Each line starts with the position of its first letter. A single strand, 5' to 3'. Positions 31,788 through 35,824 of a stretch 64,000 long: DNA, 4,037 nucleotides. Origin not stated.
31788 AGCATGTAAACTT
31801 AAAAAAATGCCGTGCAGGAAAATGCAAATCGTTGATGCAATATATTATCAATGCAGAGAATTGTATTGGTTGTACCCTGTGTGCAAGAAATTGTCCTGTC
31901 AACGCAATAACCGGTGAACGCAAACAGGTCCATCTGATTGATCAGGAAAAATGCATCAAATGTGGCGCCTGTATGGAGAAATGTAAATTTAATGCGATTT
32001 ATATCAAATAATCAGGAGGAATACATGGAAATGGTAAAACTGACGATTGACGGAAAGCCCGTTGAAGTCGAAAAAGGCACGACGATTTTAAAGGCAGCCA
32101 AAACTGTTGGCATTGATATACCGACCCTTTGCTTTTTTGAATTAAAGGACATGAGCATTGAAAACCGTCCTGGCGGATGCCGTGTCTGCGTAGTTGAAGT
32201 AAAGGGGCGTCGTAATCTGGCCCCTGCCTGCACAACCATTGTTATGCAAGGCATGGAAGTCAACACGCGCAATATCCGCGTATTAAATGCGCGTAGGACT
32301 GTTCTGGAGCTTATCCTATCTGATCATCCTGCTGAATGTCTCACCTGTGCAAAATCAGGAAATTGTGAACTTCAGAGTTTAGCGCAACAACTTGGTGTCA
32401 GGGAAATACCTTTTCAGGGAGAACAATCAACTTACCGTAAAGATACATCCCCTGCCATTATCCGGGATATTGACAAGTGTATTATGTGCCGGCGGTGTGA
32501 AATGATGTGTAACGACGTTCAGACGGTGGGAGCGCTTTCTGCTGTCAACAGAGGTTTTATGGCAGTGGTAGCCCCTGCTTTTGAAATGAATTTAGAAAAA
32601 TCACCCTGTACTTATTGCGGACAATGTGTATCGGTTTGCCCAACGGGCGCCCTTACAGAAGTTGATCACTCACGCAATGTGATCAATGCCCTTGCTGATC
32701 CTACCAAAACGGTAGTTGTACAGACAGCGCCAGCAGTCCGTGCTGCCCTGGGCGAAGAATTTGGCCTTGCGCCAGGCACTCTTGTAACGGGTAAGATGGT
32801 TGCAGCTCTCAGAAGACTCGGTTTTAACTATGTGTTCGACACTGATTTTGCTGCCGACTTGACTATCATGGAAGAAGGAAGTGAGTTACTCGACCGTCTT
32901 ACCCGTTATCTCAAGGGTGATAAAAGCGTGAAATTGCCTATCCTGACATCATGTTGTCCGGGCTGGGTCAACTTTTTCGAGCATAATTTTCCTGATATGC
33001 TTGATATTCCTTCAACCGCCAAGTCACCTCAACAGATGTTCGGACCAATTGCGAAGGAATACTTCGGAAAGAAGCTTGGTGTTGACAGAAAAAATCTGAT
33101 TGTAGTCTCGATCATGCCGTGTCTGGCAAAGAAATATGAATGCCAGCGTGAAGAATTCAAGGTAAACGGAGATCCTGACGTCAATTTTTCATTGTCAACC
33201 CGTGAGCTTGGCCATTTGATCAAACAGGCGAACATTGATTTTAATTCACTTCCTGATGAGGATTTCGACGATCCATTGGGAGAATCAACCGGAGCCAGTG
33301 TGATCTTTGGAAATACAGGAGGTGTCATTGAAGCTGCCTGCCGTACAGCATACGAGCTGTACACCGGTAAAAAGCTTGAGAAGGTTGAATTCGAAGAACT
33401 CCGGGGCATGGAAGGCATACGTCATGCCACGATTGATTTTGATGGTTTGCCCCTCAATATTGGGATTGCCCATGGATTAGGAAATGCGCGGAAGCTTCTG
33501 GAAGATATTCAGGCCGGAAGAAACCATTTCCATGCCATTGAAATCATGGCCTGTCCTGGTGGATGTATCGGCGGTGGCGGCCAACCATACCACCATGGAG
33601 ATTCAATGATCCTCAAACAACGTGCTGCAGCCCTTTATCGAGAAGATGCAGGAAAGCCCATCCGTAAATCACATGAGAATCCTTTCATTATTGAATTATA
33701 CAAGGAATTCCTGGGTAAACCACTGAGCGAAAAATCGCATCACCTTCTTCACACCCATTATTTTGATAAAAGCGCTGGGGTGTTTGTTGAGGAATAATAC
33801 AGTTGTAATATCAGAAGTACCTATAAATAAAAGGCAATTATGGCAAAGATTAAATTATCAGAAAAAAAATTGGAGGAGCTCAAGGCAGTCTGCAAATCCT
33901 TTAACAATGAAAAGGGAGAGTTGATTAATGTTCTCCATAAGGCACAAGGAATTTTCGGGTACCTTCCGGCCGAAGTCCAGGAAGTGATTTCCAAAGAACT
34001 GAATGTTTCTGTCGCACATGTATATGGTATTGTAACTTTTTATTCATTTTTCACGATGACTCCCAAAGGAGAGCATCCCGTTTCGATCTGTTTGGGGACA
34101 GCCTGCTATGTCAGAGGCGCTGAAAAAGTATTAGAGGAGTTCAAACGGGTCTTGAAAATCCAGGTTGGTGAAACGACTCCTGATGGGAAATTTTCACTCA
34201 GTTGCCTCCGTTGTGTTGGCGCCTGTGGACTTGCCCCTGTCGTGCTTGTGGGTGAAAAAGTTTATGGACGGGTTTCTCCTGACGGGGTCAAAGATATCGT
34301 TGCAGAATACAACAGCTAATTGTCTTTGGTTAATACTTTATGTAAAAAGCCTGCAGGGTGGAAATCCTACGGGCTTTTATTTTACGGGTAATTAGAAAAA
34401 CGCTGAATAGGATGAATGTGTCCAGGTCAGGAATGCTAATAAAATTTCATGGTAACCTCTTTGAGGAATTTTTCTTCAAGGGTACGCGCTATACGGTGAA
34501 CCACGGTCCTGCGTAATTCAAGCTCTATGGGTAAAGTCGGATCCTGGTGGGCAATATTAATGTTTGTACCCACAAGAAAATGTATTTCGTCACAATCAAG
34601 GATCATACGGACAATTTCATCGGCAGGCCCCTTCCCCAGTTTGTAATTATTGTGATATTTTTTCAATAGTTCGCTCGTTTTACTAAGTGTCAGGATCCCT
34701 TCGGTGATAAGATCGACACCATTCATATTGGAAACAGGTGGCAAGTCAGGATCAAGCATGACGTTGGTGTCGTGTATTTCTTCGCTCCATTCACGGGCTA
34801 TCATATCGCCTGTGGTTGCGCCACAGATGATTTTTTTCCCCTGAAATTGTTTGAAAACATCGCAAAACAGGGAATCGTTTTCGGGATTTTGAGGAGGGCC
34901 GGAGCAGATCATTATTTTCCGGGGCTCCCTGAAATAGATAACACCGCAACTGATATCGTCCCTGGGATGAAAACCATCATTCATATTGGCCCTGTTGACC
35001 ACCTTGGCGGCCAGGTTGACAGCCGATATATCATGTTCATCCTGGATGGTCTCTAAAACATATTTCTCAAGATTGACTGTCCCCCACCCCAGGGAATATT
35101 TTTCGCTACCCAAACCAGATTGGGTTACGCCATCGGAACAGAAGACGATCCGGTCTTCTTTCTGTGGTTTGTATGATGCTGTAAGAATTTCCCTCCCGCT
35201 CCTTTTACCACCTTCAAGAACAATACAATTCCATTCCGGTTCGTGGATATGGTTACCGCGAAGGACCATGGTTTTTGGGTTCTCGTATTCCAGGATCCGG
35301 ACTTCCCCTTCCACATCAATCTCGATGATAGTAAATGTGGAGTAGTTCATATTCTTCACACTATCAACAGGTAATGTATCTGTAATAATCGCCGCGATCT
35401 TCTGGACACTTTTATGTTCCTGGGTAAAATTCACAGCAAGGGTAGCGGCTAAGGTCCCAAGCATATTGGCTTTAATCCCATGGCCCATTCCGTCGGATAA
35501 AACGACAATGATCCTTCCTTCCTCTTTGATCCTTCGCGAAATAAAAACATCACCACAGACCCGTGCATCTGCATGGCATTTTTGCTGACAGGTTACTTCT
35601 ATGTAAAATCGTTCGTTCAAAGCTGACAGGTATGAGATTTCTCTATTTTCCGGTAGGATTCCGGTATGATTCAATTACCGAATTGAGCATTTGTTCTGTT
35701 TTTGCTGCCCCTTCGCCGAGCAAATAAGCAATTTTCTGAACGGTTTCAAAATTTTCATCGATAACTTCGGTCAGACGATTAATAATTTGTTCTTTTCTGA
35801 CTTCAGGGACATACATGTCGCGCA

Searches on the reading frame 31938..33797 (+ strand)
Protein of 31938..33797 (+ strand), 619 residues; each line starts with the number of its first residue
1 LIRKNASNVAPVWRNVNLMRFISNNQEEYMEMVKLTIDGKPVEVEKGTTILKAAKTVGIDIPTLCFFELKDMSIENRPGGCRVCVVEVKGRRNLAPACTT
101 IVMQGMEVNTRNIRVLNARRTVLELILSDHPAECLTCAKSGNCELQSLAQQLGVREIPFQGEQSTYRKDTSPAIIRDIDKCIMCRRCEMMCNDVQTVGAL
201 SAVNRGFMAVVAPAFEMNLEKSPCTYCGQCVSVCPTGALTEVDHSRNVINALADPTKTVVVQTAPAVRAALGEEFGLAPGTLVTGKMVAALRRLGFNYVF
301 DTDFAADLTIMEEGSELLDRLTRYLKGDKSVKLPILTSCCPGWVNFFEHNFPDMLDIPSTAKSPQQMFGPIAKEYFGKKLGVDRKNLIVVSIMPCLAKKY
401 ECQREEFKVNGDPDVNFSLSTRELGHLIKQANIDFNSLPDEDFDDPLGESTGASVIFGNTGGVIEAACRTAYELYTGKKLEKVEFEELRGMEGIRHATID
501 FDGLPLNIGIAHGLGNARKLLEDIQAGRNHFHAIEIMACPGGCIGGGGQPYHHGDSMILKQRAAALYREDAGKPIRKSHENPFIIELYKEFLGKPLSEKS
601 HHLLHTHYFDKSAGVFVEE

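Call 7: search_protein_families(library=pfam, proteins=[window:31938-33797:+])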
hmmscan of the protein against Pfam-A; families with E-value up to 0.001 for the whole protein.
window:31938-33797:+ (619 aa): 12 families
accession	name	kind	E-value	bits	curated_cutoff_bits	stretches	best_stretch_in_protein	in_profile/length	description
PF02906.19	Fe_hyd_lg_C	-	3e-93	312.4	22.1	1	257-547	1-245/245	Iron only hydrogenase large subunit, C-terminal domain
PF02256.22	Fe_hyd_SSU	-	3.2e-27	94.8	24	1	558-611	3-56/56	Iron hydrogenase small subunit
PF13510.11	Fer2_4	-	7.2e-20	71.3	22.8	1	31-112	2-81/82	2Fe-2S iron-sulfur cluster binding domain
PF10588.14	NADH-G_4Fe-4S_3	-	1.6e-19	69.6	27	1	119-157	1-39/40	NADH-ubiquinone oxidoreductase-G iron-sulfur binding region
PF12838.12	Fer4_7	-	1.3e-07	32.4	27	1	180-238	1-52/52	4Fe-4S dicluster domain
PF22117.2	Fer4_Nqo3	-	3e-07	31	27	1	172-240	2-67/67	NADH-quinone oxidoreductase subunit 3, ferredoxin-like domain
PF00037.32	Fer4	-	1.4e-06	28.3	21.1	1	224-240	8-24/24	4Fe-4S binding domain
PF14697.11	Fer4_21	-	1.5e-06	28.6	35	1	177-238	4-56/59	4Fe-4S dicluster domain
PF00111.32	Fer2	-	2e-06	28.1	21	1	36-90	2-49/77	2Fe-2S iron-sulfur cluster binding domain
PF13237.11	Fer4_10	-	1.4e-05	25.3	25.5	1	217-248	2-36/53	4Fe-4S dicluster domain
PF13187.11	Fer4_9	-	4.8e-05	23.7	27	1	180-238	1-51/52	4Fe-4S dicluster domain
PF13484.11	Fer4_16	-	0.00041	21.5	30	1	224-244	2-21/66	4Fe-4S double cluster binding domain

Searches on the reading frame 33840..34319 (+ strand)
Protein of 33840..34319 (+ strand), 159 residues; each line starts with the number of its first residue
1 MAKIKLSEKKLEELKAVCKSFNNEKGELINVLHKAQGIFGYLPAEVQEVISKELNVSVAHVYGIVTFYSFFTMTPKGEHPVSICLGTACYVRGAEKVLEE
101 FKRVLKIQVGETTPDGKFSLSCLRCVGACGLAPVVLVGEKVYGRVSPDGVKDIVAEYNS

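Call 6: search_protein_families(library=pfam, proteins=[window:33840-34319:+])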
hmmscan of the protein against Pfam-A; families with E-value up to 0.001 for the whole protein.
window:33840-34319:+ (159 aa): 1 family
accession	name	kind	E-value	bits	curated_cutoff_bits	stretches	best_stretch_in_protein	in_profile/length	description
PF01257.25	2Fe-2S_thioredx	-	3.8e-49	166.7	24.8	1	15-157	2-144/145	Thioredoxin-like [2Fe-2S] ferredoxin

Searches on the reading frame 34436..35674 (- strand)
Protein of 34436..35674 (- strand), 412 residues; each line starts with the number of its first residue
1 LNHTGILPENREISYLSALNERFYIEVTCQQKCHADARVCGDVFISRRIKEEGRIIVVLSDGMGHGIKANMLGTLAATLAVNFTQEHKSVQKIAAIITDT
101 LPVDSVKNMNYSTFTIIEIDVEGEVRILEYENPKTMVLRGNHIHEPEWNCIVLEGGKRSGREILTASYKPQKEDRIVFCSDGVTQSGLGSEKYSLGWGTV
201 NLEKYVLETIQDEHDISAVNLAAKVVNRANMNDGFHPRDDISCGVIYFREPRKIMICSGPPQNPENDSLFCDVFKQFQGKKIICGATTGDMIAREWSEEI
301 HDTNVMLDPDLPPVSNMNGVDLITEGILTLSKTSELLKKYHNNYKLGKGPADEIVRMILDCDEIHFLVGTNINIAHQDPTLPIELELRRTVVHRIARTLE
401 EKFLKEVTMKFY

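Call 6: search_protein_families(library=pfam, proteins=[window:34436-35674:-])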
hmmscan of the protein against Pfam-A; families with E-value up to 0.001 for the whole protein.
window:34436-35674:- (412 aa): 1 family
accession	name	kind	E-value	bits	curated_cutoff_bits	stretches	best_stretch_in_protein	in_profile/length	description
PF07228.17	SpoIIE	-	1.1e-14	55.3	25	1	52-246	2-189/192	Stage II sporulation protein E (SpoIIE)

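Call 38: search_protein_families(library=ncbifam, proteins=[window:34436-35674:-], max_evalue=1e-10)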
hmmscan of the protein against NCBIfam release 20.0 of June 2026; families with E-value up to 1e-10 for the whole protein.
window:34436-35674:- (412 aa): 0 families
